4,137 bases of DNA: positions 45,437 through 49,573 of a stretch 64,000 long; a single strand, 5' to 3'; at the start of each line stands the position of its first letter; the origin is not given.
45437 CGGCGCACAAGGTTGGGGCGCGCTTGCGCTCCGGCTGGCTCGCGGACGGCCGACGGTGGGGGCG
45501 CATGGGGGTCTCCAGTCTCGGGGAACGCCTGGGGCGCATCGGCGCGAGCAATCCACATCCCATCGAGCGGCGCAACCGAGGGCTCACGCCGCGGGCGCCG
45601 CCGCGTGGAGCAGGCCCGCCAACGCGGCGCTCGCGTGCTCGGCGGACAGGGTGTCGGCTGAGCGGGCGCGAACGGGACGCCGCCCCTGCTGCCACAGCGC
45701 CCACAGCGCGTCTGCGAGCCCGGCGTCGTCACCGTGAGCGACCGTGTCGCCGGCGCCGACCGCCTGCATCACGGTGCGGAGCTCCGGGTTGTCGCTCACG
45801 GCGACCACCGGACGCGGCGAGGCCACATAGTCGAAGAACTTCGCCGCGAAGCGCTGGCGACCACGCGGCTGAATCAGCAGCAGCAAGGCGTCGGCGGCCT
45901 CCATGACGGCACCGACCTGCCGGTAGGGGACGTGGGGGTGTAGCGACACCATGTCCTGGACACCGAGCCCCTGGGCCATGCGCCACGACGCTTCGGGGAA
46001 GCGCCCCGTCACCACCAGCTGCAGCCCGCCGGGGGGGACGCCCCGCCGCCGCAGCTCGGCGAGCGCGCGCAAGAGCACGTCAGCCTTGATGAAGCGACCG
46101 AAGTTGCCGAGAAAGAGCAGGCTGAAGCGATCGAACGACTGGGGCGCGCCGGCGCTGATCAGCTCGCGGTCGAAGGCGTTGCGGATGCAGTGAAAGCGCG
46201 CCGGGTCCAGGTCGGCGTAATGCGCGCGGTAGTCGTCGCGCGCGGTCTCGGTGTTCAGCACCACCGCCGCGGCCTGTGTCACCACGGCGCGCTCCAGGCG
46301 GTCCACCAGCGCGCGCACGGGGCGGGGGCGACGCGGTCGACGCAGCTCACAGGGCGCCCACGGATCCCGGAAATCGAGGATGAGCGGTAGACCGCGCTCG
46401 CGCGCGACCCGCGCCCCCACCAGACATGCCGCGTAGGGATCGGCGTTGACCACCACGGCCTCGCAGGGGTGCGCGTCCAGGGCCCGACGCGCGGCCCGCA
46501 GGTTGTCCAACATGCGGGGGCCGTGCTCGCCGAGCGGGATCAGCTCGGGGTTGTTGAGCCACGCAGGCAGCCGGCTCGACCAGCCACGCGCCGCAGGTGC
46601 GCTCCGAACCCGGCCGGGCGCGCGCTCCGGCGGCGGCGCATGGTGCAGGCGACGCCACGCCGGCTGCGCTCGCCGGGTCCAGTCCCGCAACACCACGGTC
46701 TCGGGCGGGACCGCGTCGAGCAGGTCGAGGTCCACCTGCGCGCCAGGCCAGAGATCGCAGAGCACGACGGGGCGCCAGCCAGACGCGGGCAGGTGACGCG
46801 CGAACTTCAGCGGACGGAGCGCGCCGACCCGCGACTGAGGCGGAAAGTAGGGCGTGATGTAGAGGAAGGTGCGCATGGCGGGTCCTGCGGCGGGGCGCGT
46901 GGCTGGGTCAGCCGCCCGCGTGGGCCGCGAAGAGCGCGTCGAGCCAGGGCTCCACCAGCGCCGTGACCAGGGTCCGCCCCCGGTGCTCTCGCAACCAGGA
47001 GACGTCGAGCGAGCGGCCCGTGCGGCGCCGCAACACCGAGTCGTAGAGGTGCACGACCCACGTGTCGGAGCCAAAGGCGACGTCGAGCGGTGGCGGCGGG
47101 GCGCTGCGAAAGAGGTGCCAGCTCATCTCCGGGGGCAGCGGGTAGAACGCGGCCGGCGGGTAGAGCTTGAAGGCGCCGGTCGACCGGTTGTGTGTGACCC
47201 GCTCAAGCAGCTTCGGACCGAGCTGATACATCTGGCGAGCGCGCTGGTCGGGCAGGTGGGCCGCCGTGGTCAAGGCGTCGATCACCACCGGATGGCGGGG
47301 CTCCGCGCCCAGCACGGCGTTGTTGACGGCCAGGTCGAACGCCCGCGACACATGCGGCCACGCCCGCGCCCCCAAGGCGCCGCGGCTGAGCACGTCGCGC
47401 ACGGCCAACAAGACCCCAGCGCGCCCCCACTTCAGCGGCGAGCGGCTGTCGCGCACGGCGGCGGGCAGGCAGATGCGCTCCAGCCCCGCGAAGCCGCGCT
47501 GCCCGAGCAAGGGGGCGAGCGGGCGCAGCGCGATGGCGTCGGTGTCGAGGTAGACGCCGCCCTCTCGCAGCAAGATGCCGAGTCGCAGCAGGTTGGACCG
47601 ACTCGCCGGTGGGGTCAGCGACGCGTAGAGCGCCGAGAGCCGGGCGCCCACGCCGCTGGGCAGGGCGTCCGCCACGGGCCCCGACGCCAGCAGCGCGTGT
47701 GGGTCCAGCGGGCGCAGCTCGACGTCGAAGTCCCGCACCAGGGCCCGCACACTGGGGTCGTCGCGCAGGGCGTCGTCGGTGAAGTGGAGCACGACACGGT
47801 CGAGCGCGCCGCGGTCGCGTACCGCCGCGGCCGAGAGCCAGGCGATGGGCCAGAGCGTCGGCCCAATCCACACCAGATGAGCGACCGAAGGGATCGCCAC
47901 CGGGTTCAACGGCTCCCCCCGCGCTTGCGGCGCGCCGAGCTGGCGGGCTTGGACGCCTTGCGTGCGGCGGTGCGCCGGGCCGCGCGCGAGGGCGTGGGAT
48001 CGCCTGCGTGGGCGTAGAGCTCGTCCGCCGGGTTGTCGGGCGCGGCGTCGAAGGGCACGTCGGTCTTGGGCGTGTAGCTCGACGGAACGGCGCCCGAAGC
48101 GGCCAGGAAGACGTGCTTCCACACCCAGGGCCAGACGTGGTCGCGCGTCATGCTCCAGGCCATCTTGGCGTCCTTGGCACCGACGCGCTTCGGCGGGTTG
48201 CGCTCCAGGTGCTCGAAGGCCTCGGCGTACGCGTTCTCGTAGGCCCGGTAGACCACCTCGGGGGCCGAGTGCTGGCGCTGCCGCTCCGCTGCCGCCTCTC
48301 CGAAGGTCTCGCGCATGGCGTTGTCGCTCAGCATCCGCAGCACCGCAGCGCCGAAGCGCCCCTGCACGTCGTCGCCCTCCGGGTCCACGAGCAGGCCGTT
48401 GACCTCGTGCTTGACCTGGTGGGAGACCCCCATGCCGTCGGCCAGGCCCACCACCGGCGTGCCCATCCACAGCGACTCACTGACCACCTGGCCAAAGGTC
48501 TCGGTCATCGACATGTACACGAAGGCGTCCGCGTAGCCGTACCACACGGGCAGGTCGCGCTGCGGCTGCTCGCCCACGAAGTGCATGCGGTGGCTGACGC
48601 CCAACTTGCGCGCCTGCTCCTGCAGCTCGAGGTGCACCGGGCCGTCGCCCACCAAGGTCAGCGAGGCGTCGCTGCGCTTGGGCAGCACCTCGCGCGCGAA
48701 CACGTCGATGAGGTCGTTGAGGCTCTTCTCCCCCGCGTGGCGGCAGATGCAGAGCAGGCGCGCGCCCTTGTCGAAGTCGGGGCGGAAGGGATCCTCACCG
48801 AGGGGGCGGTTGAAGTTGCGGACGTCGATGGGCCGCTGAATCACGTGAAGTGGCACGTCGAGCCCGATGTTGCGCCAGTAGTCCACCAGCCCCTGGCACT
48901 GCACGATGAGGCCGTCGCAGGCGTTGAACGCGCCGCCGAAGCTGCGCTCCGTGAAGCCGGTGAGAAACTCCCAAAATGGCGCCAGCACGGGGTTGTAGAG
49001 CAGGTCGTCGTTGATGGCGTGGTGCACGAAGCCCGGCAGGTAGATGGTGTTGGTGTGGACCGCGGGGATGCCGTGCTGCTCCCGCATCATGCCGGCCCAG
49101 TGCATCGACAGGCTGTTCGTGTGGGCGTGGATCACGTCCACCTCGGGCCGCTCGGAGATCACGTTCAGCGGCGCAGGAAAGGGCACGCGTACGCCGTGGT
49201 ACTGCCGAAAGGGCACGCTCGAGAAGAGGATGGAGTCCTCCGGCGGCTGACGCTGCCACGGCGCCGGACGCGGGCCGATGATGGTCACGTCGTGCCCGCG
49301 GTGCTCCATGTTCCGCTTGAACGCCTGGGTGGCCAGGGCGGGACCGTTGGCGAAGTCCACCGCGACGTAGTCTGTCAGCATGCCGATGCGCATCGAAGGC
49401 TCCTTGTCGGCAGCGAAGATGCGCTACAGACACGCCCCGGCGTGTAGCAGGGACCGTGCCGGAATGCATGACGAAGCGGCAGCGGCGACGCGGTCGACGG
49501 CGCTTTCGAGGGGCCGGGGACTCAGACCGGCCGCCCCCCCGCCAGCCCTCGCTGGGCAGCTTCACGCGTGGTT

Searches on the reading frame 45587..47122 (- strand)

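Call 65: search_protein_families(library=pfam, proteins=[window:45587-47122:-], max_evalue=0.0001)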
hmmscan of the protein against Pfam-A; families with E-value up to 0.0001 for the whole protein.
window:45587-47122:- (512 aa): 3 families
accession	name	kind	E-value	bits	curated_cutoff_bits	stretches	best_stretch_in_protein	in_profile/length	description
PF13439.12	Glyco_transf_4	-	1.7e-11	44.9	28.5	1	195-320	48-169/170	Glycosyltransferase Family 4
PF13579.12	Glyco_trans_4_4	-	9e-11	42.8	29.7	1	106-315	9-157/158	Glycosyl transferase 4-like domain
PF13692.12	Glyco_trans_1_4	-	2e-10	41.5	27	1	334-478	3-141/142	Glycosyl transferases group 1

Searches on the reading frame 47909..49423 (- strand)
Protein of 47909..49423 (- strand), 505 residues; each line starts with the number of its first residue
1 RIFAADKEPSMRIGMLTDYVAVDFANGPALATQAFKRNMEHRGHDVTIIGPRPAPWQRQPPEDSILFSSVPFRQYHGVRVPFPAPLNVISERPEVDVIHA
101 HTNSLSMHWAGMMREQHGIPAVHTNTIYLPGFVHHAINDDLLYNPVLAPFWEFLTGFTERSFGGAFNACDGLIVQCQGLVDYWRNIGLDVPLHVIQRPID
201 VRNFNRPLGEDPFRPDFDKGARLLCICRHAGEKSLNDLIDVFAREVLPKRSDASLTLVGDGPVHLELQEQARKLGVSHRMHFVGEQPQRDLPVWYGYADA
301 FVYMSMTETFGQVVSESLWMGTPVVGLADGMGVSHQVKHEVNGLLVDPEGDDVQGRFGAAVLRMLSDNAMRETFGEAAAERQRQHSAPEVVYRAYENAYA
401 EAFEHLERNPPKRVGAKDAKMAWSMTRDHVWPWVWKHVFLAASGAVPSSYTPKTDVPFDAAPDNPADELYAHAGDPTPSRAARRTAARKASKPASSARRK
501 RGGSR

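Call 65: search_protein_families(library=pfam, proteins=[window:47909-49423:-], max_evalue=0.0001)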
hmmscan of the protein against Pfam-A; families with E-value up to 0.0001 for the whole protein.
window:47909-49423:- (505 aa): 4 families
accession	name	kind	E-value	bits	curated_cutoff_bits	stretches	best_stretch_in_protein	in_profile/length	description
PF00534.26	Glycos_transf_1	-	5.4e-27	94.8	26.4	1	218-380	13-171/172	Glycosyl transferases group 1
PF13692.12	Glyco_trans_1_4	-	2.5e-22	80.1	27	1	222-367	3-142/142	Glycosyl transferases group 1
PF13439.12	Glyco_transf_4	-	2.1e-13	51.1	28.5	1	31-201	7-168/170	Glycosyltransferase Family 4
PF13579.12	Glyco_trans_4_4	-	1.4e-09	38.9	29.7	1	27-195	2-155/158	Glycosyl transferase 4-like domain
